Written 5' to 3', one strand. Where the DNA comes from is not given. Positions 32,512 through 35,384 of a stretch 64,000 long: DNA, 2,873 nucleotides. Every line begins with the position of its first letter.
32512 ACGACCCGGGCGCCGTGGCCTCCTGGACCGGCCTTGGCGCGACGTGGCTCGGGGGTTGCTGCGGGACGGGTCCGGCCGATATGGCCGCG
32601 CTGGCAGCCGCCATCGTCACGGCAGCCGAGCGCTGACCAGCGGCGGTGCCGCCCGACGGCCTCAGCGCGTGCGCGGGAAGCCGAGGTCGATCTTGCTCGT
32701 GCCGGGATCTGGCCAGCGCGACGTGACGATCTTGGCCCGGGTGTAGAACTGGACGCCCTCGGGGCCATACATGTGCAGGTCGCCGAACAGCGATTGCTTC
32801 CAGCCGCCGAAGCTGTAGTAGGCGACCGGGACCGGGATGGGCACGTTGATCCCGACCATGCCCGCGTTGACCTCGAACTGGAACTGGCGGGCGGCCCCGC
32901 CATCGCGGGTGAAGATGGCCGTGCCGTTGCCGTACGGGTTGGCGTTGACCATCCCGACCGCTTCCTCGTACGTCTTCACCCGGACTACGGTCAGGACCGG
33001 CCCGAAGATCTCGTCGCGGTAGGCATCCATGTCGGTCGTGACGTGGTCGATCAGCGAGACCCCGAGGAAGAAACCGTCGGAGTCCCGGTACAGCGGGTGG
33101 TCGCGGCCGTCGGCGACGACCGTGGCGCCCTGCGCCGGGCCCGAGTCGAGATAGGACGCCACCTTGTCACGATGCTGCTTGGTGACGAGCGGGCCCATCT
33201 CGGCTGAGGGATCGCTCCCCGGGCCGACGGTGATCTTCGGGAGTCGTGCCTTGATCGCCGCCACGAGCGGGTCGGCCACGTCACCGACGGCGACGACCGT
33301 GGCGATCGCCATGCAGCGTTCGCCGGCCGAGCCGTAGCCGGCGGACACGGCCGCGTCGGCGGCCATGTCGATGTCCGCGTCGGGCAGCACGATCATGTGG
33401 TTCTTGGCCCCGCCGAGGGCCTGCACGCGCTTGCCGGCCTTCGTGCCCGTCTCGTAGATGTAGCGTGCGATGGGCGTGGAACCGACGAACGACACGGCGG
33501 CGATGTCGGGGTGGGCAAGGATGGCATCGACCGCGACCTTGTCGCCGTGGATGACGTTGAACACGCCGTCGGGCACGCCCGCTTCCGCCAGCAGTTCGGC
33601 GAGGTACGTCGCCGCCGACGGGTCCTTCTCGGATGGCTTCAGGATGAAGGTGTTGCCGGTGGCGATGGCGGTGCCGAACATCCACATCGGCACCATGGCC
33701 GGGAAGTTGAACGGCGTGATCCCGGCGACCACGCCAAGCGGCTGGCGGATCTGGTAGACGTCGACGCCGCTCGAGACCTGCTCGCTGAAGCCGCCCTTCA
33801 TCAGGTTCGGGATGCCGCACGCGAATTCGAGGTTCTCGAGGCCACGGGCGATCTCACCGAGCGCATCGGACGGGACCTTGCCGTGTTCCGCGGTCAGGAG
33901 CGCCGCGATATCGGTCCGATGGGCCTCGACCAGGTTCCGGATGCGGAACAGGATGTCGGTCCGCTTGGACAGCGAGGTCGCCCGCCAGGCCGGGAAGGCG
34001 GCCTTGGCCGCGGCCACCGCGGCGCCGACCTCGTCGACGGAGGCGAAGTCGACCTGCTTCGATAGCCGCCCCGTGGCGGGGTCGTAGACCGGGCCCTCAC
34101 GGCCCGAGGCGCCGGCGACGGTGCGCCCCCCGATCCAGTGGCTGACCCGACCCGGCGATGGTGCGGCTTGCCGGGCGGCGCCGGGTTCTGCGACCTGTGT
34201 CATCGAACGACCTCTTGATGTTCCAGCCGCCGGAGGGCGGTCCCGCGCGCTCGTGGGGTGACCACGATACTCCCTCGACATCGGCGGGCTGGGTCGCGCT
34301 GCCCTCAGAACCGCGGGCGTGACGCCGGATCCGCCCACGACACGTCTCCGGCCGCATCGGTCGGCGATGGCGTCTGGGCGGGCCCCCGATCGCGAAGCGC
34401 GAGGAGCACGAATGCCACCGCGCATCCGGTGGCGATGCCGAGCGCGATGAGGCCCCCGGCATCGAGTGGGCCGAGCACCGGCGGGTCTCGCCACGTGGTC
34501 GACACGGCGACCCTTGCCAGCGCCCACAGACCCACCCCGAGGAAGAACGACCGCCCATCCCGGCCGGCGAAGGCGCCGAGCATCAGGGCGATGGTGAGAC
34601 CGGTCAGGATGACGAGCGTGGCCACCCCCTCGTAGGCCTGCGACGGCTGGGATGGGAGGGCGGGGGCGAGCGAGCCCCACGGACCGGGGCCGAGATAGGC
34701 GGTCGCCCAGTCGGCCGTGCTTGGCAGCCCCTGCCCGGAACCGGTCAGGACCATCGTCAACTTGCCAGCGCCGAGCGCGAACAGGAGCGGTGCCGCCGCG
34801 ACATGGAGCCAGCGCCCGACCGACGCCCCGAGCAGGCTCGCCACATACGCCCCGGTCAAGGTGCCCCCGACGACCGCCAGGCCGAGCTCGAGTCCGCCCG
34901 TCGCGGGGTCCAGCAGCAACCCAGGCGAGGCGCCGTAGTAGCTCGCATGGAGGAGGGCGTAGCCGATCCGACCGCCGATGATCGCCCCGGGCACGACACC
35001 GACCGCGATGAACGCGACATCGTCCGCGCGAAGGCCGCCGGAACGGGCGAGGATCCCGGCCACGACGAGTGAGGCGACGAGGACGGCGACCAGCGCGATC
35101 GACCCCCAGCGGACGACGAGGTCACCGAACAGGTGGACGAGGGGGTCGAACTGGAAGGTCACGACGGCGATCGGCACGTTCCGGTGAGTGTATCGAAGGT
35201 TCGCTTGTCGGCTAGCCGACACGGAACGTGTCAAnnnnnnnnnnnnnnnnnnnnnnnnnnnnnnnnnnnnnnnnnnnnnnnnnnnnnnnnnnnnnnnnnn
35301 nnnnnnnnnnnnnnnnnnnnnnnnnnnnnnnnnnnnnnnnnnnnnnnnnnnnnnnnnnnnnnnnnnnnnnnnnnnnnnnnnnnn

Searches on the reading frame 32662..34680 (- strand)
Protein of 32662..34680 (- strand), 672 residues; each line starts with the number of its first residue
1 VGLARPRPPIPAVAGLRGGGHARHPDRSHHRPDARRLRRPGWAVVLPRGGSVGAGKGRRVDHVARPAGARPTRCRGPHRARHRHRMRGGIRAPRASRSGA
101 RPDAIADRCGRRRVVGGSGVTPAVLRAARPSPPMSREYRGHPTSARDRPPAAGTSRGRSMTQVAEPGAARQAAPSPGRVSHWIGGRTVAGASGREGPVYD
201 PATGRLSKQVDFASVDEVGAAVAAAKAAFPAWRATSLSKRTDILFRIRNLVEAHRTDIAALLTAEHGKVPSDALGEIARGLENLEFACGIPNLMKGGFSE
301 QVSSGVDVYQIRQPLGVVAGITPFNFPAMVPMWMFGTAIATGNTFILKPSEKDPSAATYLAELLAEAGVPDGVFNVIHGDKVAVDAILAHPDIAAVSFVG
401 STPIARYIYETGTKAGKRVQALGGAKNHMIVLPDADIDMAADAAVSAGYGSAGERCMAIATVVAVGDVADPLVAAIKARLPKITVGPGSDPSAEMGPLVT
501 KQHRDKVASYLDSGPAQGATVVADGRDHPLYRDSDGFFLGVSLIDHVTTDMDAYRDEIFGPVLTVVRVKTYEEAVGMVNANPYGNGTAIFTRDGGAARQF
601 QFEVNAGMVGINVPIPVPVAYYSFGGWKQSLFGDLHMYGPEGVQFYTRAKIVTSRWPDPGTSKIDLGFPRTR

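Call 7: search_protein_families(library=pfam, proteins=[window:32662-34680:-], max_evalue=0.001)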
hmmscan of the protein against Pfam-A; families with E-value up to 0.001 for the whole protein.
window:32662-34680:- (672 aa): 2 families
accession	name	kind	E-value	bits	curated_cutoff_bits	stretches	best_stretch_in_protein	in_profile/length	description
PF00171.27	Aldedh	-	3e-137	458.4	23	1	192-652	6-461/461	Aldehyde dehydrogenase family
PF05893.19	LuxC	-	1.5e-05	24.6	21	1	308-444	82-220/401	Acyl-CoA reductase (LuxC)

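Call 16: search_protein_families(library=ncbifam, proteins=[window:32662-34680:-], max_evalue=0.00001)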
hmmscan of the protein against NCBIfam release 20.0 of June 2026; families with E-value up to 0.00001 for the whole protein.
window:32662-34680:- (672 aa): 43 families (the best 25 are shown)
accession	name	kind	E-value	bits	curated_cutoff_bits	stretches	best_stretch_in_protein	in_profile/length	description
TIGR01722.1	MMSDH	subfamily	1.1e-216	720.1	448.5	1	179-656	1-477/477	CoA-acylating methylmalonate-semialdehyde dehydrogenase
NF052305.1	DioxValDhHalo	equivalog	3.4e-94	316.4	750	1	182-654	8-481/483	2,5-dioxovalerate dehydrogenase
NF010000.0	PRK13473.1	subfamily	2e-93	313.6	615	1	180-652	4-470/475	aminobutyraldehyde dehydrogenase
NF009725.0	PRK13252.1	equivalog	9e-93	311.3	593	1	179-652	7-477/488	betaine-aldehyde dehydrogenase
TIGR01804.1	BADH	equivalog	4.7e-92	308.9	668.6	1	182-634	1-453/467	betaine-aldehyde dehydrogenase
TIGR02299.1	HpaE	equivalog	9.9e-92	308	638.35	1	180-653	2-475/488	5-carboxymethyl-2-hydroxymuconate semialdehyde dehydrogenase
NF042993.1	AlphKGSA_gudD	equivalog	1.6e-89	300.9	770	1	180-653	5-479/481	alpha-ketoglutaric semialdehyde dehydrogenase GucD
TIGR01780.1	SSADH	subfamily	1.7e-85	287.6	646.35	1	198-647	1-445/448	succinate-semialdehyde dehydrogenase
NF045735.1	PaDhStyDPseudo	equivalog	2.1e-80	270.8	850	1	182-652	6-479/483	phenylacetaldehyde dehydrogenase StyD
TIGR03216.1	OH_muco_semi_DH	equivalog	2.3e-79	267.3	693.25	1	180-652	2-477/481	2-hydroxymuconic semialdehyde dehydrogenase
NF002852.0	PRK03137.1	subfamily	5.8e-79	266.2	648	1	205-655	62-513/514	L-glutamate gamma-semialdehyde dehydrogenase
NF006916.0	PRK09407.1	equivalog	1.5e-77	261.4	521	1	189-654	29-492/526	succinic semialdehyde dehydrogenase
NF006915.0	PRK09406.1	equivalog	1.4e-76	258.2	730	1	200-633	7-437/457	NADP-dependent succinic semialdehyde dehydrogenase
NF045736.1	PaDhStyDRhodo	equivalog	4.7e-73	246.3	800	1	182-653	6-476/479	phenylacetaldehyde dehydrogenase StyD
TIGR01237.1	D1pyr5carbox2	equivalog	2.7e-72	244.2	659.65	1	209-656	62-511/511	L-glutamate gamma-semialdehyde dehydrogenase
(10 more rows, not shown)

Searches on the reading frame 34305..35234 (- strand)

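Call 16: search_protein_families(library=ncbifam, proteins=[window:34305-35234:-], max_evalue=0.00001)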
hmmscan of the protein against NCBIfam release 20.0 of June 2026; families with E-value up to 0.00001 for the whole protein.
window:34305-35234:- (309 aa): 3 families
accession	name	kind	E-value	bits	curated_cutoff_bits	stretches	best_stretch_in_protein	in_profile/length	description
TIGR00544.1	lgt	equivalog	1.2e-11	44.5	118.9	1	28-219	9-207/280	prolipoprotein diacylglyceryl transferase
NF000784.0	PRK00052.4-5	subfamily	1.6e-06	27.4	409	1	30-167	2-139/298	prolipoprotein diacylglyceryl transferase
NF000778.0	PRK00052.3-4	equivalog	2.5e-06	27.3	334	1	32-275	5-241/252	prolipoprotein diacylglyceryl transferase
